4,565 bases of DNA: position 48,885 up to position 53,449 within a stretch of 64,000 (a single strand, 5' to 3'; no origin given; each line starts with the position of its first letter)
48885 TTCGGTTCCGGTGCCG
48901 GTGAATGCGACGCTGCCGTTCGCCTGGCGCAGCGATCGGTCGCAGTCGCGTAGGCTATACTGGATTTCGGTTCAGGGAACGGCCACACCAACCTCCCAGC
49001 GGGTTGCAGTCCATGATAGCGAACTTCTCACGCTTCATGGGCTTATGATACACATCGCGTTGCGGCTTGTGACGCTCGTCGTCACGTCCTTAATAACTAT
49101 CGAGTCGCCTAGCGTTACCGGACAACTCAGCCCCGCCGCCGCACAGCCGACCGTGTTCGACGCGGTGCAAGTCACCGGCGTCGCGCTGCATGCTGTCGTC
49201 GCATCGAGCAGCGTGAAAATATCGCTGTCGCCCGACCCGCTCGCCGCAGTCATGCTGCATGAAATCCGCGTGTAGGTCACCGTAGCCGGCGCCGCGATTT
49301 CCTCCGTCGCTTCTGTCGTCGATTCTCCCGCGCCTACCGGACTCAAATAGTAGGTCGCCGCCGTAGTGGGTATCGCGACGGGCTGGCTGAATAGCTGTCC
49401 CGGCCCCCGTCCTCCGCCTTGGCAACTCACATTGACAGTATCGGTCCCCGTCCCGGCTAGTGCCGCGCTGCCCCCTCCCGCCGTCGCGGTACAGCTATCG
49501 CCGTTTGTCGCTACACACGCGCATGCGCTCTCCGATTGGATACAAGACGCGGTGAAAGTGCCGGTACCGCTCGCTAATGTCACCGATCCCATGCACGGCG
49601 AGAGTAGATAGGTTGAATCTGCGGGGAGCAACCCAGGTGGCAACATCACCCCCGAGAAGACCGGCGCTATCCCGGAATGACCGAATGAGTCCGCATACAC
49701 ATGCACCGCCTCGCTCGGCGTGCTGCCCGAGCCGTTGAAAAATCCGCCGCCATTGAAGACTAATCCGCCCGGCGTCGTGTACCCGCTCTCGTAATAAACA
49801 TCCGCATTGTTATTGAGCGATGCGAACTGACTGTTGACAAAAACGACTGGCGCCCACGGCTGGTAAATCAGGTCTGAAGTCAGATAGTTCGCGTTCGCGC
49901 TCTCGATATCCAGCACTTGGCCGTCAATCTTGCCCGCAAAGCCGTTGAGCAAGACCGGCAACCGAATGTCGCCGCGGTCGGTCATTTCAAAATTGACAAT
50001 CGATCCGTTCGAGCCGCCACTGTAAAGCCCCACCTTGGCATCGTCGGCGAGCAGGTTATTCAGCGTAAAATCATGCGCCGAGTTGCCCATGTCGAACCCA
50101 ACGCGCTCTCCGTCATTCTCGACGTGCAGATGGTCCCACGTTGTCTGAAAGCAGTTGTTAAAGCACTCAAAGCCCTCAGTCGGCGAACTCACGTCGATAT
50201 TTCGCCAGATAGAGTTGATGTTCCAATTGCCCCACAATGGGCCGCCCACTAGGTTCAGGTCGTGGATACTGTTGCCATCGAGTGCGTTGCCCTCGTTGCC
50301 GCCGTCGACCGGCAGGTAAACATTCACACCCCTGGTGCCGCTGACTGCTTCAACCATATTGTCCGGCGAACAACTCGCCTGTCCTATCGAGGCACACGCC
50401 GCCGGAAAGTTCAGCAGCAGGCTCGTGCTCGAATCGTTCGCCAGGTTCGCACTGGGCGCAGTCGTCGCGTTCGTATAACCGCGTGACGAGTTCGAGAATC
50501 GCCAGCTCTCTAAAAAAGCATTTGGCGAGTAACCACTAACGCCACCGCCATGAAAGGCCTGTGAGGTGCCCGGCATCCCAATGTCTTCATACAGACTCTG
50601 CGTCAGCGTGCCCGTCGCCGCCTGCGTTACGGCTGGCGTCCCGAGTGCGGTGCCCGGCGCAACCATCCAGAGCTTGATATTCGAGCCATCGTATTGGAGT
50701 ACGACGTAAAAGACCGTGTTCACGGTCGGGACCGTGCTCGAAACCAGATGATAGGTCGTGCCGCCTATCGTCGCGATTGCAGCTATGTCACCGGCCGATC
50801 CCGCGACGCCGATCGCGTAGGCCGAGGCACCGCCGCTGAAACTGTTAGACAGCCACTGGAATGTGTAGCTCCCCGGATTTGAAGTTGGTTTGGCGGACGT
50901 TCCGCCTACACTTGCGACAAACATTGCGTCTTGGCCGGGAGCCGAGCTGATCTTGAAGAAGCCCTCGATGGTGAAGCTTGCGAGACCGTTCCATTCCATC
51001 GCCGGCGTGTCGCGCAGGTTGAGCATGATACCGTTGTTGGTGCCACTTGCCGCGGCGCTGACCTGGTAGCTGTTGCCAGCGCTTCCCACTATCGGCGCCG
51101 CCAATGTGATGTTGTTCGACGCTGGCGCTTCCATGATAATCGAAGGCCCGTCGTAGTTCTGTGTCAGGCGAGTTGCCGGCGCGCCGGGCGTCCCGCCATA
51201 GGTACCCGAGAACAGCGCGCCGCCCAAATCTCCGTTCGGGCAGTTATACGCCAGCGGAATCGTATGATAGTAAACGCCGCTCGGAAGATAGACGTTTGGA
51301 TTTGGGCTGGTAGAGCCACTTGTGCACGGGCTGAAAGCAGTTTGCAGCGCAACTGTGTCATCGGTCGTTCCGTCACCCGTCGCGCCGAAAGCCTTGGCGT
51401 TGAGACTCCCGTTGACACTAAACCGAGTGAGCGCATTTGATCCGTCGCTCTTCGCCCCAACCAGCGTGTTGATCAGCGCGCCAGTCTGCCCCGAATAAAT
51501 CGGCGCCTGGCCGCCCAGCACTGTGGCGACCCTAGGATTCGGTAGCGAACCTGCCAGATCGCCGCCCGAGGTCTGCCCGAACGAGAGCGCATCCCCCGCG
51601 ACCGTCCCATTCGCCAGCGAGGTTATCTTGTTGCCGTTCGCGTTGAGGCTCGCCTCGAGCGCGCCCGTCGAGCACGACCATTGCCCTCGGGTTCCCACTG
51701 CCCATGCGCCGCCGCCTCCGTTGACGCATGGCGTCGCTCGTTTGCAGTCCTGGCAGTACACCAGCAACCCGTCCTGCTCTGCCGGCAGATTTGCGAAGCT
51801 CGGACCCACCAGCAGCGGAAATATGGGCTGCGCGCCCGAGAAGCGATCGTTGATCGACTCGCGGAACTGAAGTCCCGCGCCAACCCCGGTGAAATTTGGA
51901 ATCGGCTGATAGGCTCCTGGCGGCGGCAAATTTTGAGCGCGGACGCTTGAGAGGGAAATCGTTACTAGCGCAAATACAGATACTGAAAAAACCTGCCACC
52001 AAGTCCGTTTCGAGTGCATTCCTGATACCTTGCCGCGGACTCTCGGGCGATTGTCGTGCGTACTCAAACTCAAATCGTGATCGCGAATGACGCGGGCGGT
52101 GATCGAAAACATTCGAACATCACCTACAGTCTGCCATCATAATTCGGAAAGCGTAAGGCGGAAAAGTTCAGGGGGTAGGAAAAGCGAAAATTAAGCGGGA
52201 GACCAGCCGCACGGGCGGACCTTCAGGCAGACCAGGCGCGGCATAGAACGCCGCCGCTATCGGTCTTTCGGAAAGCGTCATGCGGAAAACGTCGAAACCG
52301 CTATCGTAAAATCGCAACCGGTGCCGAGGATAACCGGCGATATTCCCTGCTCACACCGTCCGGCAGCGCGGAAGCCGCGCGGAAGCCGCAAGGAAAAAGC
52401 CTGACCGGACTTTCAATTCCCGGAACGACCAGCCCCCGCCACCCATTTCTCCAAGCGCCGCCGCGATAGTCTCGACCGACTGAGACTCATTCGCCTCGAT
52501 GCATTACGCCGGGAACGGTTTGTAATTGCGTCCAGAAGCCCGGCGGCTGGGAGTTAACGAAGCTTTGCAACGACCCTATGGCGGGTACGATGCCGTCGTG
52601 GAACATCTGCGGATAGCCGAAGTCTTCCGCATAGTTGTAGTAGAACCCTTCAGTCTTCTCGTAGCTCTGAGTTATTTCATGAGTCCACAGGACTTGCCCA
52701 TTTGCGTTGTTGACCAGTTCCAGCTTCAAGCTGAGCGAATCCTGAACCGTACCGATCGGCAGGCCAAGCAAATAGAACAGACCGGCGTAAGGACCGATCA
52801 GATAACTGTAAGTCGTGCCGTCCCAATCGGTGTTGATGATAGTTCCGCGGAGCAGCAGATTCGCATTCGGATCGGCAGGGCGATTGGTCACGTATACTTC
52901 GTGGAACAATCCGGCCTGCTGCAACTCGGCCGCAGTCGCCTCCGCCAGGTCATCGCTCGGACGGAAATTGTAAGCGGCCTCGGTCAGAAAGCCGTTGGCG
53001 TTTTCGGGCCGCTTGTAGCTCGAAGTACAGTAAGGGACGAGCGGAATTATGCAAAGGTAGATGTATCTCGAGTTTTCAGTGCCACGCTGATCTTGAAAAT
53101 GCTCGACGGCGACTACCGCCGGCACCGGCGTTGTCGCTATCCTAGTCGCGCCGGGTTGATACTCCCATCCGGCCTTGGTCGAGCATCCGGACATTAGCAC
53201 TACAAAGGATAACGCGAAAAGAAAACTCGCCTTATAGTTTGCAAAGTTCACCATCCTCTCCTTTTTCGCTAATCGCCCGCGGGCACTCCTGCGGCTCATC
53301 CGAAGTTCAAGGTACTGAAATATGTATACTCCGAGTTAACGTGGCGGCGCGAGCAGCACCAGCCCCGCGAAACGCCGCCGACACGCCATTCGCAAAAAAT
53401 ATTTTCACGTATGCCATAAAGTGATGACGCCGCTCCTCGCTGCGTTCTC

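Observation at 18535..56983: About 37 kb single-strand polysaccharide biosynthesis/export locus with unusually many GT4 and FkbM genes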

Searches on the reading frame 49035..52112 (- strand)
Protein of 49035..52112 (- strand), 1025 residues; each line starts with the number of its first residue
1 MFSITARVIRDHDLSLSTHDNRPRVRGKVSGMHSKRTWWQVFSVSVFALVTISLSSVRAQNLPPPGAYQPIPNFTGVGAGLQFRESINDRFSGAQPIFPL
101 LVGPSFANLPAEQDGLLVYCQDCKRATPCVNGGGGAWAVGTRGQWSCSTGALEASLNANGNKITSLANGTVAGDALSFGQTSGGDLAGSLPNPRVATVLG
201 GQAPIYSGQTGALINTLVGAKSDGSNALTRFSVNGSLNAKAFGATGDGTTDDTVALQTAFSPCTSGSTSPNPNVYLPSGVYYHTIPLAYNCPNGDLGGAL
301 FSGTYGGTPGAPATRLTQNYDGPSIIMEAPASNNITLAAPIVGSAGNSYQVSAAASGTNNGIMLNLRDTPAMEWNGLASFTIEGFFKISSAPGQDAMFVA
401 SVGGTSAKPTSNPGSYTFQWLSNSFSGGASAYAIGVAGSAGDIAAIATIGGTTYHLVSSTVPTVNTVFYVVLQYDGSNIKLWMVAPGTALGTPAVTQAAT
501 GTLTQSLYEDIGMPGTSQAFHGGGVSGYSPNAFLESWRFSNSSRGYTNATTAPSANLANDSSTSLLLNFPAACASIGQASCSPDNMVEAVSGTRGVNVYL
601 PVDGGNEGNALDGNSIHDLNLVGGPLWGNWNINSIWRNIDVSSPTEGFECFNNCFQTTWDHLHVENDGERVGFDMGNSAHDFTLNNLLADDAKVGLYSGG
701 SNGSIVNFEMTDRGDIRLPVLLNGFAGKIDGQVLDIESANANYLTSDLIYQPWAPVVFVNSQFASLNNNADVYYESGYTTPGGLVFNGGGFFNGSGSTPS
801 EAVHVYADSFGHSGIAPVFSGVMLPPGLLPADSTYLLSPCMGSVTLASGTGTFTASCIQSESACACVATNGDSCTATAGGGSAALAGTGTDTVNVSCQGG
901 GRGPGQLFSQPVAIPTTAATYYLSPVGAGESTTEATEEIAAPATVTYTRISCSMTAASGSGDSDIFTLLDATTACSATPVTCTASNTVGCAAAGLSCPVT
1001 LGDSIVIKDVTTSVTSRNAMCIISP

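Call 4: search_protein_families(library=pfam, proteins=[window:49035-52112:-], max_evalue=0.01)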
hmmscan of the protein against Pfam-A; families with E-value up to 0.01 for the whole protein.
window:49035-52112:- (1025 aa): 1 family
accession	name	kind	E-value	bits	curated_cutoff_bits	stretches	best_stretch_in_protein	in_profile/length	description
PF12708.12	Pect-lyase_RHGA_epim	-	1.6e-10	41.6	27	1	237-287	2-50/213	Rhamnogalacturonase A/epimerase, pectate lyase-like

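Call 37: search_protein_families(library=ncbifam, proteins=[window:49035-52112:-], max_evalue=0.001)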
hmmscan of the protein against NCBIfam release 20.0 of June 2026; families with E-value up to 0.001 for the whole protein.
window:49035-52112:- (1025 aa): 0 families

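Call 43: search_solved_structures(query=window:49035-52112:-, max_evalue=1)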
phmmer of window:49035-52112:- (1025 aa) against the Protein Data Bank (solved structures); distinct sequences matched with E-value up to 1: 3.
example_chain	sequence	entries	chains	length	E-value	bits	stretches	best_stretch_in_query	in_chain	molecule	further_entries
5m5z_A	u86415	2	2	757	6.4e-06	27.8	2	238-288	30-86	Beta-1,3-glucanase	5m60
7chu_A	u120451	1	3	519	9.4e-06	27.2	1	236-304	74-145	Putative pectin lyase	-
3zpp_A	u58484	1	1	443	0.056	14.7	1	228-282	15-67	CELL WALL SURFACE ANCHOR FAMILY PROTEIN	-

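Call 94: search_protein_families(library=phrogs, proteins=[window:49035-52112:-], max_evalue=0.001)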
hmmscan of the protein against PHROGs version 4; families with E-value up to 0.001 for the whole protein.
window:49035-52112:- (1025 aa): 2 families
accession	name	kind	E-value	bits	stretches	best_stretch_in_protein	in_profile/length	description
phrog_18522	-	tail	6.5e-08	32.4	1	229-293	165-225/612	tail protein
phrog_7458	-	tail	0.00096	18.5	0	230-282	117-165/732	tail spike protein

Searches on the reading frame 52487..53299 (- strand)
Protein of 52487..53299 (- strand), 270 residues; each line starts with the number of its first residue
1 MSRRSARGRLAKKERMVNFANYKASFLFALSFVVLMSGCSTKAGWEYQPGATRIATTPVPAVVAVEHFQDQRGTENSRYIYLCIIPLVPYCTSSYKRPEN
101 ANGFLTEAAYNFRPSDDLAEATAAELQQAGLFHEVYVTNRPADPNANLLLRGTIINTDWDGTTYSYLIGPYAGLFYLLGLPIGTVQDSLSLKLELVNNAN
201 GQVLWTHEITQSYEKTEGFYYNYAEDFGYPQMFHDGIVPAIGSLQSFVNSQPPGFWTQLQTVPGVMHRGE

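Call 4: search_protein_families(library=pfam, proteins=[window:52487-53299:-], max_evalue=0.01)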
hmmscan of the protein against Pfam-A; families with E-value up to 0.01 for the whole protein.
window:52487-53299:- (270 aa): 0 families

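Call 37: search_protein_families(library=ncbifam, proteins=[window:52487-53299:-], max_evalue=0.001)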
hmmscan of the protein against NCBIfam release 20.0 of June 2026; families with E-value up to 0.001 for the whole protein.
window:52487-53299:- (270 aa): 0 families

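Call 94: search_protein_families(library=phrogs, proteins=[window:52487-53299:-], max_evalue=0.001)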
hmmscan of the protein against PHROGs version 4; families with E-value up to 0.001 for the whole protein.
window:52487-53299:- (270 aa): 0 families
